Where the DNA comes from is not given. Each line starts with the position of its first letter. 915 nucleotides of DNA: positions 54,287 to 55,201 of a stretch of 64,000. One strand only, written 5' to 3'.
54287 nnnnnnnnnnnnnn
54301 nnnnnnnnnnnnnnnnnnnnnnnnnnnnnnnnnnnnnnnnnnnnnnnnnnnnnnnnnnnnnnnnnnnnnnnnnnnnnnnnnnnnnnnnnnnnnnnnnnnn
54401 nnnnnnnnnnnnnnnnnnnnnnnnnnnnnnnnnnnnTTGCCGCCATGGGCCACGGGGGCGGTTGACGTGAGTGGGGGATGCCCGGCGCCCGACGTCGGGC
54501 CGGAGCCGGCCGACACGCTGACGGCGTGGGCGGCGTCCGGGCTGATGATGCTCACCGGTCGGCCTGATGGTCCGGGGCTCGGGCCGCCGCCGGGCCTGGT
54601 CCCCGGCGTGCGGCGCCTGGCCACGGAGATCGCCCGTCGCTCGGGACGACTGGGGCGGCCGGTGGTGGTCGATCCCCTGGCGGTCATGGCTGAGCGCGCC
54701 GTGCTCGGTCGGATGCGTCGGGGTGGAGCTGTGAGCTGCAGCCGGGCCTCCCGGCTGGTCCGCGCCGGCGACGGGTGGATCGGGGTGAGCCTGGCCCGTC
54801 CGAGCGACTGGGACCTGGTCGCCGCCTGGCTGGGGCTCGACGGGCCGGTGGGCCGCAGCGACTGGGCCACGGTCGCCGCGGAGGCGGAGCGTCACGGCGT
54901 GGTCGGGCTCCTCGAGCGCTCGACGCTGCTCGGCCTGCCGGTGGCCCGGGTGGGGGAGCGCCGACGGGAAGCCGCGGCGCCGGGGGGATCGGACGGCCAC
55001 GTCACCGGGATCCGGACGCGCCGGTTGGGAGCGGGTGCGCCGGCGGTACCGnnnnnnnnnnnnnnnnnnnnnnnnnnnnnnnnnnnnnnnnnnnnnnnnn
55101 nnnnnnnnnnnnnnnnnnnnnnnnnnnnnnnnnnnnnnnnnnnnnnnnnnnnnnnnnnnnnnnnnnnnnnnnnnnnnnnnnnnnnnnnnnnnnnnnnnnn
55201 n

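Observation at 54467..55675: CaiB-family CoA-transferase-like protein with circularly permuted (duplication-truncation type) segment order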

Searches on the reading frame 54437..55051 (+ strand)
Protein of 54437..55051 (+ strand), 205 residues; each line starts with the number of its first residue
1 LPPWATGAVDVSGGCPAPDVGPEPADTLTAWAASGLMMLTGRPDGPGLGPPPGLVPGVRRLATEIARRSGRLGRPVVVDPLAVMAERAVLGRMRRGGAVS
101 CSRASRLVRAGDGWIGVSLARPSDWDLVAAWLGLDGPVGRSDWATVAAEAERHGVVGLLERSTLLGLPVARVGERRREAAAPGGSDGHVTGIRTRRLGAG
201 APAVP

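Call 5: search_protein_families(library=pfam, proteins=[window:54437-55051:+], max_evalue=10)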
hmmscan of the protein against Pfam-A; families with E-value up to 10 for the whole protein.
seq(205 aa): 2 families
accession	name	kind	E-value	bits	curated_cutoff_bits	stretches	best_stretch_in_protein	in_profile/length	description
PF02515.22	CoA_transf_3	-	0.00027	20.6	23.3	2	91-154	214-280/366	CoA-transferase family III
PF01318.25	Bromo_coat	-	0.1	13.1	27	1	59-105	13-57/189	Bromovirus coat protein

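Call 29: predict_structure(alignment_id=A2)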
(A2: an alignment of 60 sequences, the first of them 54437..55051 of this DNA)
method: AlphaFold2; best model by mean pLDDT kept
length: 205 residues; sequences in the alignment: 60
mean_pLDDT: 82.0   pTM: 0.55
mean pLDDT of the five models: 82.0, 81.9, 81.8, 80.6, 80.1
residues with pLDDT >= 90: 113; 70-90: 32; 50-70: 46; < 50: 14
segments of 3 or more residues with pLDDT < 50: 7-13
pLDDT, mean of each block of 10 residues (from residue 1): 50 54 83 92 86 91 96 97 91 71 85 94 96 97 96 97 96 72 52 59 57
secondary structure, 60 per line:
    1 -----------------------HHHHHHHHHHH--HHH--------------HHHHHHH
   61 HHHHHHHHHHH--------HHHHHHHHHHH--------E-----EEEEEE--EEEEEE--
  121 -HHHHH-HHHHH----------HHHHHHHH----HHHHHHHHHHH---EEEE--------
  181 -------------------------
elements in order: H24-34 H54-71 H80-90 E105-110 E113-118 H122-126 H128-132 H143-150 H155-165 E169-172

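Call 32: fold_search(model_id=the predicted structure, library=pdb)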
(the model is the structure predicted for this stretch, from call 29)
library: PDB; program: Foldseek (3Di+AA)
matches with E <= 10: 167; with E <= 0.001: 48
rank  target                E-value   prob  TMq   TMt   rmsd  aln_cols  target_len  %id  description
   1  9br7_A                3.9e-06  1.00  0.51  0.28   5.6       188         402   16  Crystal structure of human succinyl-CoA:glutarate-CoA transferase (SUGCT) in complex with Losartan carboxylic acid (released 2024-08-07)
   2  9br7_B                4.8e-06  1.00  0.50  0.28   5.7       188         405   16  Crystal structure of human succinyl-CoA:glutarate-CoA transferase (SUGCT) in complex with Losartan carboxylic acid (released 2024-08-07)
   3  9br6_A                7.5e-06  1.00  0.52  0.29   5.0       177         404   17  Crystal structure of human succinyl-CoA:glutarate-CoA transferase (SUGCT) (released 2024-08-07)
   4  9br7_C                1.1e-05  1.00  0.51  0.28   5.0       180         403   15  Crystal structure of human succinyl-CoA:glutarate-CoA transferase (SUGCT) in complex with Losartan carboxylic acid (released 2024-08-07)
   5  9br6_B                1.5e-05  1.00  0.52  0.29   5.0       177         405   17  Crystal structure of human succinyl-CoA:glutarate-CoA transferase (SUGCT) (released 2024-08-07)
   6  9fn0_A                6.2e-05  1.00  0.53  0.29   4.8       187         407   19  Succinyl-CoA:(R)-benzylsuccinate CoA-transferase (BbsEF) (released 2025-12-17)
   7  9i2z_F                6.2e-05  1.00  0.50  0.31   5.3       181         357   16  Alpha-Methylacyl-CoA racemase from Mycobacterium tuberculosis in complex with 2-methyldecanoyl-CoA (released 2025-06-11)
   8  5yit_B                6.2e-05  1.00  0.47  0.30   5.1       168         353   18  Crystal Structure of Hypothetical protein (Rv3272) from Mycobacterium tuberculosis (released 2018-11-07)
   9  9fol_A                1.1e-04  1.00  0.53  0.29   4.8       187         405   20  Succinyl-CoA:(R)-benzylsuccinate CoA-transferase (BbsEF), D178-CoA adduct + succinate (weakly occupied) (released 2025-12-24)
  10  5yit_A                1.3e-04  1.00  0.52  0.33   5.2       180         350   18  Crystal Structure of Hypothetical protein (Rv3272) from Mycobacterium tuberculosis (released 2018-11-07)
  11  9i30_G                2.1e-04  1.00  0.55  0.34   4.3       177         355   16  Alpha-Methylacyl-CoA racemase from Mycobacterium tuberculosis in complex with ketoprofenoyl-CoA (released 2025-06-11)
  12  9i2u_F                2.1e-04  1.00  0.49  0.31   5.4       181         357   16  Alpha-Methylacyl-CoA racemase from Mycobacterium tuberculosis in complex with ibuprofenoyl-CoA (released 2025-06-11)
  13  1xk6_A                2.1e-04  1.00  0.50  0.29   5.8       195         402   16  Crystal Structure- P1 form- of Escherichia coli Crotonobetainyl-CoA: carnitine CoA Transferase (CaiB) (released 2005-03-15)
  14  9zav_B                2.2e-04  1.00  0.52  0.29   5.0       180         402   14  Crystal structure of Formyl-coenzyme A transferase from Brucella melitensis in complex with succinate (released 2025-12-03)
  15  1xvu                  2.2e-04  1.00  0.52  0.29   5.7       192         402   16  Crystal Structure of CaiB mutant D169A in complex with Coenzyme A (released 2005-03-15)
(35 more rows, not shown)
